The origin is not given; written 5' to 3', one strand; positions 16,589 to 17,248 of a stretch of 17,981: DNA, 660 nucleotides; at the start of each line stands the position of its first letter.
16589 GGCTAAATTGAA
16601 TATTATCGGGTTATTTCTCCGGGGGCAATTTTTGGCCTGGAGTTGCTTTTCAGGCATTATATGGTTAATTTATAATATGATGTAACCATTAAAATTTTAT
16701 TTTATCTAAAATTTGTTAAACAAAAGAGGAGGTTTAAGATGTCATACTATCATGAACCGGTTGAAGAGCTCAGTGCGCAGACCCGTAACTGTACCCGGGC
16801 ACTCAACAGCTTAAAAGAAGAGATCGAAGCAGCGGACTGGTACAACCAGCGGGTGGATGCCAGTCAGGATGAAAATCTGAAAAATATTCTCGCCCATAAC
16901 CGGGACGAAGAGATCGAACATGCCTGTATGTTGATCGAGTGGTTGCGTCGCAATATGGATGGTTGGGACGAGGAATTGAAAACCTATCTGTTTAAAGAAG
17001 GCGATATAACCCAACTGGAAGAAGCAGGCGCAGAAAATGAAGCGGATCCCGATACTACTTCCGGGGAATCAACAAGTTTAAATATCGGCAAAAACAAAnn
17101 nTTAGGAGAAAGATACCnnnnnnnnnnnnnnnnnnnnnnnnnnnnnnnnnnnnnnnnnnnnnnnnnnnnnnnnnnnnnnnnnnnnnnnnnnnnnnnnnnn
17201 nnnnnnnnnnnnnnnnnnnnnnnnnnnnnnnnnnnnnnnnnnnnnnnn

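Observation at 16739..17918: Two-gene family-1 encapsulin operon: EncFtn cargo with SLNIG targeting peptide plus HK97-fold shell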

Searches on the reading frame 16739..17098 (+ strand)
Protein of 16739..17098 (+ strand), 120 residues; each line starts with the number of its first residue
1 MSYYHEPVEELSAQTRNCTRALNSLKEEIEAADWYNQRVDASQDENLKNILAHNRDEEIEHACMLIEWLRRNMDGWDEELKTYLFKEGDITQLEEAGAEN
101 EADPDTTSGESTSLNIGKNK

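Call 3: search_protein_families(library=pfam, proteins=[window:16739-17098:+], max_evalue=0.01)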
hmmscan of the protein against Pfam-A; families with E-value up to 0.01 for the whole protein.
window:16739-17098:+ (120 aa): 1 family
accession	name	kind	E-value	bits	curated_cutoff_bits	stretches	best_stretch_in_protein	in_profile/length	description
PF22277.2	EncFtn-like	-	2.8e-42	142.8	27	1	4-87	2-85/85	EncFtn-like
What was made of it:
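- On Encapsulated ferritin (EncFtn, FLP-TP class): PF22277 scores 142.8 bits (cut-off 27) (call 3).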

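Call 4: search_protein_families(library=ncbifam, proteins=[window:16739-17098:+], max_evalue=0.01)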
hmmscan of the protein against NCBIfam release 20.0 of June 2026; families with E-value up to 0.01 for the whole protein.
window:16739-17098:+ (120 aa): 2 families
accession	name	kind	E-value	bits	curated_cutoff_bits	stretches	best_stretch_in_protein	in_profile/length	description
TIGR04535.1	ferrit_encaps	subfamily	8e-47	157.9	125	1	4-118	1-112/114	encapsulin-associated ferritin-like protein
NF058679.1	EncB_fam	subfamily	6.3e-19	68.1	90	1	14-117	18-115/117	encapsulin nanocompartment ferritin-likeEncB family encapsulin nanocompartment ferritin-like cargo protein cargo protein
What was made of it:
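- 16739..17101 (+): EncFtn cargo gene (120 aa): two-helix ferritin-like ferroxidase domain (aa 4-87), an acidic and Gly/Ser-rich linker (aa 88-112), and a targeting peptide. Pfam PF22277 scores 142.8 bits (call 3) and TIGR04535 scores 157.9 bits against a cut-off of 125 (call 4).
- On Encapsulated ferritin (EncFtn, FLP-TP class): TIGR04535 scores 157.9 bits (cut-off 125) (call 4).
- Closest known: Myxococcus xanthus EncA with EncB/EncC. Different: The query cargo falls below the EncB-family cut-off (68 bits against 90, call 4).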

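Call 6: search_solved_structures(query=window:16739-17098:+, show_alignments=3)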
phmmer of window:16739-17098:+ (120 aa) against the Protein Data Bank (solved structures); distinct sequences matched with E-value up to 0.001: 12.
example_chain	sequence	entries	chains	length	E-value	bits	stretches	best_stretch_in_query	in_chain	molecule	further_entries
33bf_A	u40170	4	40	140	1.5e-32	115.3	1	4-109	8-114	Encapsulated ferritin-like protein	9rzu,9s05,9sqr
5da5_A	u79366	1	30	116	1.1e-30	109.3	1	4-97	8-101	Rru_A0973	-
5l8b_A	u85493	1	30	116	6.5e-30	106.8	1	4-97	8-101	Uncharacterized protein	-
6suw_A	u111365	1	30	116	6.5e-30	106.8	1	4-97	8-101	Uncharacterized protein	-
6sv1_A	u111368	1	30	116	6.5e-30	106.8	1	4-97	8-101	Encapsulated Ferritin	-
5l89_A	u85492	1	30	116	6.5e-30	106.8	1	4-97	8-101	Rru_A0973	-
5l8g_A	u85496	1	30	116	2.7e-29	104.8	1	4-97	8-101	Uncharacterized protein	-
3k6c_A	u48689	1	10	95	2.7e-28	101.6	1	4-88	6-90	Uncharacterized protein NE0167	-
7oe2_1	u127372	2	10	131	3.7e-28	101.2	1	4-117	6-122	Haliangium ochraceum Encapsulated ferritin localisation sequence | Haliangium ochraceum encapsulated ferritin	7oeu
5l8f_A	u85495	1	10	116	1e-27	99.8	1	4-97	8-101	Rru_A0973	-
5n5f_A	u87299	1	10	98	1.5e-26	96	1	4-95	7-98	encapsulated ferritin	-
7s8t_A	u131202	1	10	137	5.7e-05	26.4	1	22-71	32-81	EncC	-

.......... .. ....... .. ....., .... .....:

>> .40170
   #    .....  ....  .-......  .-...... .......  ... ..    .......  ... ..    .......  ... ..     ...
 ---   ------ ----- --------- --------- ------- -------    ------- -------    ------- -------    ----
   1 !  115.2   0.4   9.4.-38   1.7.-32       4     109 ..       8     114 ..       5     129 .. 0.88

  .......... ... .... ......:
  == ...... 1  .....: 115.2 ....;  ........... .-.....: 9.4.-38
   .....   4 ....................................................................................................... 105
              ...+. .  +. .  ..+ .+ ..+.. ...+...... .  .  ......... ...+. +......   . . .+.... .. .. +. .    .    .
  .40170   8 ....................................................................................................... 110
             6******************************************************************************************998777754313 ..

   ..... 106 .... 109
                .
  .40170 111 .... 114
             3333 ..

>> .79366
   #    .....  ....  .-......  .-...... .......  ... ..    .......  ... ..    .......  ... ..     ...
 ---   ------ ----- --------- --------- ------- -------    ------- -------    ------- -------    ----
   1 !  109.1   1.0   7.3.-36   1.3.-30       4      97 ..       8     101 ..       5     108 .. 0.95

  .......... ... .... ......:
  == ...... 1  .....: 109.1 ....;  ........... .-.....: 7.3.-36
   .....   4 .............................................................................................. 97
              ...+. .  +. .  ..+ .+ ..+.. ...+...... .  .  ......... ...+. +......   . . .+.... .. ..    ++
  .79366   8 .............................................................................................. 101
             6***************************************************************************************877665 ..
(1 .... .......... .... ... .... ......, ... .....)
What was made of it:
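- On Encapsulated ferritin (EncFtn, FLP-TP class): Inferred from 62% identity to R. rubrum EncFtn, which has a solved decamer (call 6).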

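Call 14: find_homologous_proteins(query=window:16739-17098:+)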
Query window:16739-17098:+ (120 aa): 2821 proteins with E <= 0.001 among 2833 candidates; the best 120 are listed.
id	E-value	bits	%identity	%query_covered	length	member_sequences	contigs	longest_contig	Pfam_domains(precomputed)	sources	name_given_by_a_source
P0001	4.2e-73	261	99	100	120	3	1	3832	PF22277.3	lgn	-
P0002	2.5e-51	190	73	100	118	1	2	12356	PF22277.3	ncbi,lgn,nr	ncbi:MAG: hypothetical protein GX751_00230 [Desulfuromonadaceae bacterium]|nr:hypothetical protein [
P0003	1.3e-50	188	73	100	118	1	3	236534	PF22277.3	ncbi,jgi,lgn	jgi:ferritin-like protein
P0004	4.3e-49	183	73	100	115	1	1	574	PF22277.3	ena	-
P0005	9.3e-49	182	69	100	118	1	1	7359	PF22277.3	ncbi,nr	ncbi:MAG: hypothetical protein JXB25_00505 [Deltaproteobacteria bacterium]|nr:hypothetical protein [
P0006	1.4e-48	182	70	100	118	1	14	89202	PF22277.3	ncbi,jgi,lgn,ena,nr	ncbi:MAG: hypothetical protein GXY54_06675 [Deltaproteobacteria bacterium]|jgi:ferritin-like protein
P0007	6.0e-48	180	71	100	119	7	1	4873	PF22277.3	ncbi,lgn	-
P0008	6.1e-48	180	67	100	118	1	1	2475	PF22277.3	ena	-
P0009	7.5e-48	179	80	80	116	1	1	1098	PF22277.3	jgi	jgi:hypothetical protein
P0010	1.9e-47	178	81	76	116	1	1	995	PF22277.3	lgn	-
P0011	2.6e-47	178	69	100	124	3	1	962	PF22277.3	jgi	jgi:ferritin-like protein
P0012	5.9e-47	176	77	76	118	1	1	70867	PF22277.3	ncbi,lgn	-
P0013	1.1e-46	176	82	78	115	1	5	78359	PF22277.3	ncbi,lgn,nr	ncbi:MAG: ferritin-like domain-containing protein [Bacteroidales bacterium]|nr:ferritin-like domain-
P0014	1.5e-46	175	69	98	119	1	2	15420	PF22277.3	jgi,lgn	jgi:hypothetical protein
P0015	3.6e-46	174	69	98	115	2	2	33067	PF22277.3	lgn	-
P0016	4.8e-46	173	82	78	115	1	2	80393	PF22277.3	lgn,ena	-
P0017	6.1e-46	173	78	78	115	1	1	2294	PF22277.3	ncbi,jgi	jgi:ferritin-like protein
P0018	6.4e-46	173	69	100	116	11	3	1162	PF22277.3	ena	-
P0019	6.9e-46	173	69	100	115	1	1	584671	PF22277.3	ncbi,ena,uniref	ncbi:encapsulin-associated ferritin-like protein [Thermophagus sp. OGC60D27]|uniref:encapsulin-assoc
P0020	1.1e-45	172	70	100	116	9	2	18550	PF22277.3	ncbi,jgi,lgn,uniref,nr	ncbi:encapsulin-associated ferritin-like protein [Anaerophaga thermohalophila]|uniref:encapsulin-ass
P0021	1.9e-45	172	80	76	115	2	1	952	PF22277.3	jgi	jgi:hypothetical protein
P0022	1.9e-45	171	70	100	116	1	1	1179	PF22277.3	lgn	-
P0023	2.3e-45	171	70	100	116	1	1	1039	PF22277.3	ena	-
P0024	2.7e-45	171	68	100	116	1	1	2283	PF22277.3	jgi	jgi:hypothetical protein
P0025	2.7e-45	171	70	100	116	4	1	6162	PF22277.3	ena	-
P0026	2.8e-45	171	70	100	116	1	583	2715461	PF22277.3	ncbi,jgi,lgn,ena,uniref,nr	ncbi:hypothetical protein SAMN02745120_2011 [Acetoanaerobium noterae]|jgi:Uncharacterized conserved 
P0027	2.9e-45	171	70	100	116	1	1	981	PF22277.3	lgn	-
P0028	3.0e-45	171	70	100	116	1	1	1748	PF22277.3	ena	-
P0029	3.5e-45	171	70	100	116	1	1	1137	PF22277.3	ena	-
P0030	3.5e-45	171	70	100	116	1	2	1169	PF22277.3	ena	-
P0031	3.9e-45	171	78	76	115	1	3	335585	PF22277.3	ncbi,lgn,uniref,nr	ncbi:encapsulin-associated ferritin-like protein [Marinilabilia salmonicolor]|uniref:encapsulin-asso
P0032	4.7e-45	170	70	98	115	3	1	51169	PF22277.3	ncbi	-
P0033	5.5e-45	170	79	76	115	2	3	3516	PF22277.3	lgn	-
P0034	5.6e-45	170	72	100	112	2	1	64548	PF22277.3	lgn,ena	-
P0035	6.0e-45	170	69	100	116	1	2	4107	PF22277.3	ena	-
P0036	6.3e-45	170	69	100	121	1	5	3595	PF22277.3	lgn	-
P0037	6.8e-45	170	79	76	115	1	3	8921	PF22277.3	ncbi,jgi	jgi:ferritin-like protein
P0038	7.7e-45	170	68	100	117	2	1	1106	PF22277.3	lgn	-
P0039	8.0e-45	169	68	100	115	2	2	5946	PF22277.3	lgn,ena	-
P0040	8.1e-45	169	69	100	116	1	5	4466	PF22277.3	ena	-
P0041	8.1e-45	169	68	100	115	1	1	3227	PF22277.3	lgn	-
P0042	8.7e-45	169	70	100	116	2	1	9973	PF22277.3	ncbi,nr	ncbi:MAG: ferritin-like domain-containing protein [Bacillota bacterium]|nr:ferritin-like domain-cont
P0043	9.5e-45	169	69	100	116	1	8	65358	PF22277.3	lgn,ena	-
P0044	1.1e-44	169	69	100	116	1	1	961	PF22277.3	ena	-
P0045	1.2e-44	169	68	100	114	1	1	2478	PF22277.3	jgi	-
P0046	1.2e-44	169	77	73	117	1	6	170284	PF22277.3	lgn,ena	-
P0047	1.3e-44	169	67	98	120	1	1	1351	PF22277.3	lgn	-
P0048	1.3e-44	169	69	100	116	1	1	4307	PF22277.3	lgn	-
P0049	1.4e-44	169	69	100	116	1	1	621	PF22277.3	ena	-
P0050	1.4e-44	169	69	100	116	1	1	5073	PF22277.3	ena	-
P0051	1.5e-44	169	69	100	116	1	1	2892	PF22277.3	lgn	-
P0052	1.5e-44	169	69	100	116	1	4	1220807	PF22277.3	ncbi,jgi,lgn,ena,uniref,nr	ncbi:ferritin-like domain-containing protein [Acetoanaerobium noterae]|uniref:ferritin-like domain-c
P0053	1.6e-44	169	69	100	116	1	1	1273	PF22277.3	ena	-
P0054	1.7e-44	168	69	98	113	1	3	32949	PF22277.3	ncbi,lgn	-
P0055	1.7e-44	168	66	98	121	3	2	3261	PF22277.3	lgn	-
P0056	1.8e-44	168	72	98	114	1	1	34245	PF22277.3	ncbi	-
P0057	2.0e-44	168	65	100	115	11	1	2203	PF22277.3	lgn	-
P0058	2.2e-44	168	68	98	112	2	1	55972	PF22277.3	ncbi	ncbi:MAG: encapsulin-associated ferritin-like protein [Candidatus Zixiibacteriota bacterium]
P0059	2.4e-44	168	78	76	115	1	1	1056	PF22277.3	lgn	-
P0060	3.0e-44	168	69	100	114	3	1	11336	PF22277.3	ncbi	ncbi:encapsulin-associated ferritin-like protein [Marinilabilia sp.]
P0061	3.1e-44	168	68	100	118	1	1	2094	PF22277.3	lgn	-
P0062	3.4e-44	167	69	100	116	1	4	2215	PF22277.3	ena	-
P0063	3.5e-44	167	72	92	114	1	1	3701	PF22277.3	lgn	-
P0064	3.6e-44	167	69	98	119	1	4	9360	PF22277.3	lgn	-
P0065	3.6e-44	167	69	98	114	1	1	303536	PF22277.3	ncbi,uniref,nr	ncbi:encapsulin-associated ferritin-like protein [Marinilabilia rubra]|uniref:Ferritin n=1 Tax=Marin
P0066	3.6e-44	167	69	100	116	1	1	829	PF22277.3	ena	-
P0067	3.7e-44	167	67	100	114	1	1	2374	PF22277.3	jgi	-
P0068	4.0e-44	167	69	100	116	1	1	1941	PF22277.3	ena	-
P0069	4.4e-44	167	77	81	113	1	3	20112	PF22277.3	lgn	-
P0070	4.4e-44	167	69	100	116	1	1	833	PF22277.3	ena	-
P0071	4.8e-44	167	69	100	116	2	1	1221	PF22277.3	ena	-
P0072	4.8e-44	167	66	100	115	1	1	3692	PF22277.3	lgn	-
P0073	5.2e-44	167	75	78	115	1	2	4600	PF22277.3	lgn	-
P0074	5.5e-44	167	70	100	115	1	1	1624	PF22277.3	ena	-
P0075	5.5e-44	167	67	100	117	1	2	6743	PF22277.3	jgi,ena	-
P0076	5.7e-44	167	69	100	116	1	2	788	PF22277.3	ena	-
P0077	6.4e-44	167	77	76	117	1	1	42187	PF22277.3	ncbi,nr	ncbi:ferritin-like domain-containing protein [Marinilabiliaceae bacterium ANBcel2]|nr:ferritin-like 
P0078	6.5e-44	167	68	100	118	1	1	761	PF22277.3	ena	-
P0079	7.1e-44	166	69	100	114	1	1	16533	PF22277.3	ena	-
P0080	7.9e-44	166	68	100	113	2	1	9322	PF22277.3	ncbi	-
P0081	7.9e-44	166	68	100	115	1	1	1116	PF22277.3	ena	-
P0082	8.8e-44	166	76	75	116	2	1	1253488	PF22277.3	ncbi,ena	-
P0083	8.8e-44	166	68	100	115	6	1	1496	PF22277.3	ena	-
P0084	9.7e-44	166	75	78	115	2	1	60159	PF22277.3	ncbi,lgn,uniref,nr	ncbi:ferritin-like domain-containing protein [Marinilabilia sp.]|uniref:ferritin-like domain-contain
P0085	9.7e-44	166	68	100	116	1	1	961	PF22277.3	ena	-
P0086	9.7e-44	166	67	98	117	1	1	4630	PF22277.3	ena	-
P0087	9.9e-44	166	68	100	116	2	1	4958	PF22277.3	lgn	-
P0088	1.0e-43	166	67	100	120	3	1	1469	PF22277.3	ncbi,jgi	-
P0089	1.0e-43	166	68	100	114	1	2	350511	PF22277.3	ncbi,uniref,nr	ncbi:encapsulin-associated ferritin-like protein [Sporosalibacterium faouarense]|uniref:encapsulin-a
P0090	1.1e-43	166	68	98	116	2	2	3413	PF22277.3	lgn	-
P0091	1.2e-43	166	69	100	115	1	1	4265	PF22277.3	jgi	-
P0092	1.2e-43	166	68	100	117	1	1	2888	PF22277.3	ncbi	-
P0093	1.2e-43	166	79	76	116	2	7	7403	PF22277.3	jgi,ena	-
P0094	1.3e-43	166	70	100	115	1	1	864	PF22277.3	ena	-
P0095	1.4e-43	166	67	100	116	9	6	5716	PF22277.3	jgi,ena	-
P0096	1.4e-43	165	67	100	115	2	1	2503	PF22277.3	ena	-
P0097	1.5e-43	165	74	78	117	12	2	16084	PF22277.3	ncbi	ncbi:MAG: encapsulin-associated ferritin-like protein [Bacteroidota bacterium]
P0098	1.5e-43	165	81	76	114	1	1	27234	PF22277.3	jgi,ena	-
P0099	1.5e-43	165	67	100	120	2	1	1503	PF22277.3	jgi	jgi:hypothetical protein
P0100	1.5e-43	165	69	98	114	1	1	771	PF22277.3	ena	-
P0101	1.6e-43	165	75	85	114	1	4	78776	PF22277.3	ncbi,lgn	ncbi:MAG: ferritin-like domain-containing protein [Bacteroidales bacterium]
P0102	1.8e-43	165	68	100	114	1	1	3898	PF22277.3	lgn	-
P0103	1.8e-43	165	66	100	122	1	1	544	PF22277.3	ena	-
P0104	1.8e-43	165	68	100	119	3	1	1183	PF22277.3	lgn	-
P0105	1.9e-43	165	70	100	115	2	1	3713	PF22277.3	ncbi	-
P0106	2.0e-43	165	68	98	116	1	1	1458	PF22277.3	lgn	-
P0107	2.2e-43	165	68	100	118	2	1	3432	PF22277.3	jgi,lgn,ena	-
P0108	2.3e-43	165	77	75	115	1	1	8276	PF22277.3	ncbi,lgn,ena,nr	ncbi:MAG: hypothetical protein GX053_11475 [Tissierella sp.]|nr:hypothetical protein [Tissierella sp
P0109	2.4e-43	165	71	89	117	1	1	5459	PF22277.3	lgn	-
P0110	2.5e-43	165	67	100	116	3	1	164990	PF22277.3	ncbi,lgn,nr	ncbi:hypothetical protein JXB12_01250 [candidate division KSB1 bacterium]|nr:hypothetical protein [c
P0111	2.5e-43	165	76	78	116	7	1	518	PF22277.3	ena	-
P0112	2.6e-43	165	68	100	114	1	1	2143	PF22277.3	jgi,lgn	jgi:hypothetical protein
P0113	2.7e-43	165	68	98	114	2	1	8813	PF22277.3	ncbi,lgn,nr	ncbi:hypothetical protein JW992_10020 [candidate division KSB1 bacterium]|nr:hypothetical protein [c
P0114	2.8e-43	165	68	100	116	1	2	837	PF22277.3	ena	-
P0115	3.2e-43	164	68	100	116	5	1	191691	PF22277.3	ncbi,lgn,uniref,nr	ncbi:ferritin-like domain-containing protein [Anoxynatronum buryatiense]|uniref:Ferritin n=1 Tax=Ano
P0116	3.3e-43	164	65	100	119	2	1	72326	PF22277.3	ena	-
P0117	3.3e-43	164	68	100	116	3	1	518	PF22277.3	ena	-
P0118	3.4e-43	164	66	100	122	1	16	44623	PF22277.3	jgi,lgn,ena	jgi:hypothetical protein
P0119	3.7e-43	164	64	100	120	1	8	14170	PF22277.3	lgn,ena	-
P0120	3.9e-43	164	68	100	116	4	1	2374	PF22277.3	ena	-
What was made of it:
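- The closest cargo homologs with names come mostly from anaerobes or facultative anaerobes: Desulfuromonadaceae, Deltaproteobacteria MAGs, Marinilabiliales, Acetoanaerobium, Tissierella and KSB1 (call 14).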

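Call 18: list_cluster_members(proteins=[P0121, window:16739-17098:+, window:3534-4829:+, window:12247-14949:+])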
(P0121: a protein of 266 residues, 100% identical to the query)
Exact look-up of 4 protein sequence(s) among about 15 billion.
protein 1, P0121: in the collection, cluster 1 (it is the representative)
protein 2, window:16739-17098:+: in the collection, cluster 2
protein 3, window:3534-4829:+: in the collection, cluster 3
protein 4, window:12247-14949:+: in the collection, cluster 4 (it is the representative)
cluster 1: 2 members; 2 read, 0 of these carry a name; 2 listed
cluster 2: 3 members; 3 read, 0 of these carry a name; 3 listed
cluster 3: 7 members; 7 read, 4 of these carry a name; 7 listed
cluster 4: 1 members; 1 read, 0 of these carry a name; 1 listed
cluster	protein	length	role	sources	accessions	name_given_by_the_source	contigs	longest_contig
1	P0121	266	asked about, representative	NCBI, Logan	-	-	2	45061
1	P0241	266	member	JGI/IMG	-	-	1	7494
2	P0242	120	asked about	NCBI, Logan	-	-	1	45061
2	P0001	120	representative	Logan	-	-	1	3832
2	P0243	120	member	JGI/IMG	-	-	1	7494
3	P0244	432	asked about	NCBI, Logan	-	-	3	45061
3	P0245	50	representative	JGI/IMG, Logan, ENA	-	hypothetical protein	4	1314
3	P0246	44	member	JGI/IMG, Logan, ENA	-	hypothetical protein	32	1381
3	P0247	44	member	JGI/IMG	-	hypothetical protein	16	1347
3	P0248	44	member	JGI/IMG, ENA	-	hypothetical protein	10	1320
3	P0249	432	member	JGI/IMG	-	-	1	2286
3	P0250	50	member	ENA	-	-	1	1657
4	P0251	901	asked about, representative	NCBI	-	-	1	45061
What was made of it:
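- Tried and rejected: An exact-sequence cluster look-up returned no names (call 18).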

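Call 20: find_encoding_contigs(protein=window:16739-17098:+, flank=10000, max_places=6)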
Protein window:16739-17098:+ (120 aa): 1 contig read that carries it; 1 place shown.
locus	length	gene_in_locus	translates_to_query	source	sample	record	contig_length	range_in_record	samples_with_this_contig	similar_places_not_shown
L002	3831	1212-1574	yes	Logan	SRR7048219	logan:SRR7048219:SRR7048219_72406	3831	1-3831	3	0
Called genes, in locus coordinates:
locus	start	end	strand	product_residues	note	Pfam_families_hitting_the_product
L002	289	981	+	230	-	PF07758:DUF1614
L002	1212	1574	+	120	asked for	PF22277:EncFtn-like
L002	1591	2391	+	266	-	PF04454:Linocin_M18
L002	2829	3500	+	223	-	PF04055:Radical_SAM (weak), PF14716:HHH_8 (weak)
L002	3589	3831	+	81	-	?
